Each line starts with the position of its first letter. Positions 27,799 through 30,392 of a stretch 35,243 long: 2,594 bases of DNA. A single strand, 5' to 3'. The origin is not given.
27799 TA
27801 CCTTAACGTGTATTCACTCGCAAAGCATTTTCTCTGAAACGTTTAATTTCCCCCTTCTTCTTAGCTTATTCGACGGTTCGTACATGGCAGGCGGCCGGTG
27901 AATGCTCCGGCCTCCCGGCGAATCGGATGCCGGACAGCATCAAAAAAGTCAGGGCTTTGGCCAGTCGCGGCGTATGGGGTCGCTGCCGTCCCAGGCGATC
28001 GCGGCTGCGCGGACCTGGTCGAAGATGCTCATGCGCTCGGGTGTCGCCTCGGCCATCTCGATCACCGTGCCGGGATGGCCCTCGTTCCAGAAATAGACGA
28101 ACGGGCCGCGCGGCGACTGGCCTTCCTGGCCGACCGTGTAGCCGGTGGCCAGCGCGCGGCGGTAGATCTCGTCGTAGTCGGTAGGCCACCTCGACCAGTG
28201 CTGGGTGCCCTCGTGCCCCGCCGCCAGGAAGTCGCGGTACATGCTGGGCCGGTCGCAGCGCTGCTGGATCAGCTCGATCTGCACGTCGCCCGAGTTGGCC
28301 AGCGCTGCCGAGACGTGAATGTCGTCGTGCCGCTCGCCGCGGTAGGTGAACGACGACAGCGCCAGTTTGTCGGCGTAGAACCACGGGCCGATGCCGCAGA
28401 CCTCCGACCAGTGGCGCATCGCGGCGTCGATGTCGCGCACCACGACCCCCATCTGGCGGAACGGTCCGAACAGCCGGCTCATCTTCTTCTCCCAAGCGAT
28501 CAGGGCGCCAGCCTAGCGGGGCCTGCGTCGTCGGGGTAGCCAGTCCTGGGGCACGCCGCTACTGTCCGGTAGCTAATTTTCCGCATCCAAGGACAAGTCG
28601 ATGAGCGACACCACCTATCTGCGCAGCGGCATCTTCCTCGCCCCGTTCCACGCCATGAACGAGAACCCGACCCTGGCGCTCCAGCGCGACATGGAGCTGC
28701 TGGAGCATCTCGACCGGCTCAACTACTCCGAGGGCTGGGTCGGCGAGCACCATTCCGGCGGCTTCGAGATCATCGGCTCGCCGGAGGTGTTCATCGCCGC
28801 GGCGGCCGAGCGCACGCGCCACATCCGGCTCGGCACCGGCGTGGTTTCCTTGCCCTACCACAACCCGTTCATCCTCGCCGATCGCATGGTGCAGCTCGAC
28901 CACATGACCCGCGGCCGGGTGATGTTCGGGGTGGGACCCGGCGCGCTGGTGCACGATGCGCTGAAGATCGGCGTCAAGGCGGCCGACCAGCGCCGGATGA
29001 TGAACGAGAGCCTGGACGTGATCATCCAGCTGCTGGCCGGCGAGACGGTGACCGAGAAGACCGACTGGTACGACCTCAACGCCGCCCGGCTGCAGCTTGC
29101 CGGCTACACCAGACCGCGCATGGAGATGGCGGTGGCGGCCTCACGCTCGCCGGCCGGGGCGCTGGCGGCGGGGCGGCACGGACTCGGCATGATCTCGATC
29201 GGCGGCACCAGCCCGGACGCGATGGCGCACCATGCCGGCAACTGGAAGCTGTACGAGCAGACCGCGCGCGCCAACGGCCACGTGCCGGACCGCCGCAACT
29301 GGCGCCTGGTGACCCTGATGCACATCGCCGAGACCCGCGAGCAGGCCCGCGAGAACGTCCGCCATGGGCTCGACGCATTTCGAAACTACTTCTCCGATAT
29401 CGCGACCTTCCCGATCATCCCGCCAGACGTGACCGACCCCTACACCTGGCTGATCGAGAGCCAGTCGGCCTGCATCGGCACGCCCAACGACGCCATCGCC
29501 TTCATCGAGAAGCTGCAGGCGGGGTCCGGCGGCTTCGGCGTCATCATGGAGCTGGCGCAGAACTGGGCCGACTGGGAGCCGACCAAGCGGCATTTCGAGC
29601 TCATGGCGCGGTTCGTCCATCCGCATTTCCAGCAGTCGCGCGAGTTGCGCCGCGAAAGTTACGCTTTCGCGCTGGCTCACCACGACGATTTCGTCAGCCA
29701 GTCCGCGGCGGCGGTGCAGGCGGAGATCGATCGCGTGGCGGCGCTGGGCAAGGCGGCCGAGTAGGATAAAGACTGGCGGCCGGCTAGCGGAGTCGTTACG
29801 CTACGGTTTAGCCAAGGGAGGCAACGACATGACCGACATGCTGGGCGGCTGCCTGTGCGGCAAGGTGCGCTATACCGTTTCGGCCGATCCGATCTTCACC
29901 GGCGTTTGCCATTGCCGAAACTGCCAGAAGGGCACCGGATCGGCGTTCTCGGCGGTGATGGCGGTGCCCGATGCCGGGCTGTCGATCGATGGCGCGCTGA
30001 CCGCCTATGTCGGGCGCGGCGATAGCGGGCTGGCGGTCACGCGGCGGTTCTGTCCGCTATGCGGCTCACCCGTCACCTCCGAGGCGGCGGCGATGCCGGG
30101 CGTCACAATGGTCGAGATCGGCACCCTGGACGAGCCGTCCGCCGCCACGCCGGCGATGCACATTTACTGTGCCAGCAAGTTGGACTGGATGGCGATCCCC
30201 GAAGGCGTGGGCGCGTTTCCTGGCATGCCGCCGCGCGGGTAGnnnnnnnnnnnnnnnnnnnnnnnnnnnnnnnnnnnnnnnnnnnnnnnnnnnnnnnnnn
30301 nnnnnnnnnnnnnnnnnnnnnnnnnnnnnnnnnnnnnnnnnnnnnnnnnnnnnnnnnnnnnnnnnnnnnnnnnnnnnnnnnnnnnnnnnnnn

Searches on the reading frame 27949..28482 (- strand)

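Call 69: search_protein_families(library=pfam, proteins=[window:27949-28482:-], max_evalue=0.00001)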
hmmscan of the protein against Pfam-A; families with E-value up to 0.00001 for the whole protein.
window:27949-28482:- (177 aa): 1 family
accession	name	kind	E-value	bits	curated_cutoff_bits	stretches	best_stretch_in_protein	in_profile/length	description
PF13669.12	Glyoxalase_4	-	6.8e-16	58.9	27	1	10-121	2-97/109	Glyoxalase/Bleomycin resistance protein/Dioxygenase superfamily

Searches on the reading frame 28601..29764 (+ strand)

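Call 69: search_protein_families(library=pfam, proteins=[window:28601-29764:+], max_evalue=0.00001)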
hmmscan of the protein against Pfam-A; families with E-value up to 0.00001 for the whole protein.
window:28601-29764:+ (387 aa): 1 family
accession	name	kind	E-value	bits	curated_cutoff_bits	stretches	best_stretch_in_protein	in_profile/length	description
PF00296.26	Bac_luciferase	-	4.3e-38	131.9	27.9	1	9-264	3-252/314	Luciferase-like monooxygenase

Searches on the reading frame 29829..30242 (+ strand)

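Call 69: search_protein_families(library=pfam, proteins=[window:29829-30242:+], max_evalue=0.00001)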
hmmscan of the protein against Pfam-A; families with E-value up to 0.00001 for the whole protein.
window:29829-30242:+ (137 aa): 1 family
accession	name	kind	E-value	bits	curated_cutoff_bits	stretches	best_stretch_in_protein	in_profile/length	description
PF04828.22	GFA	-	8.1e-34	116.6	24.3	1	6-115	4-114/115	Glutathione-dependent formaldehyde-activating enzyme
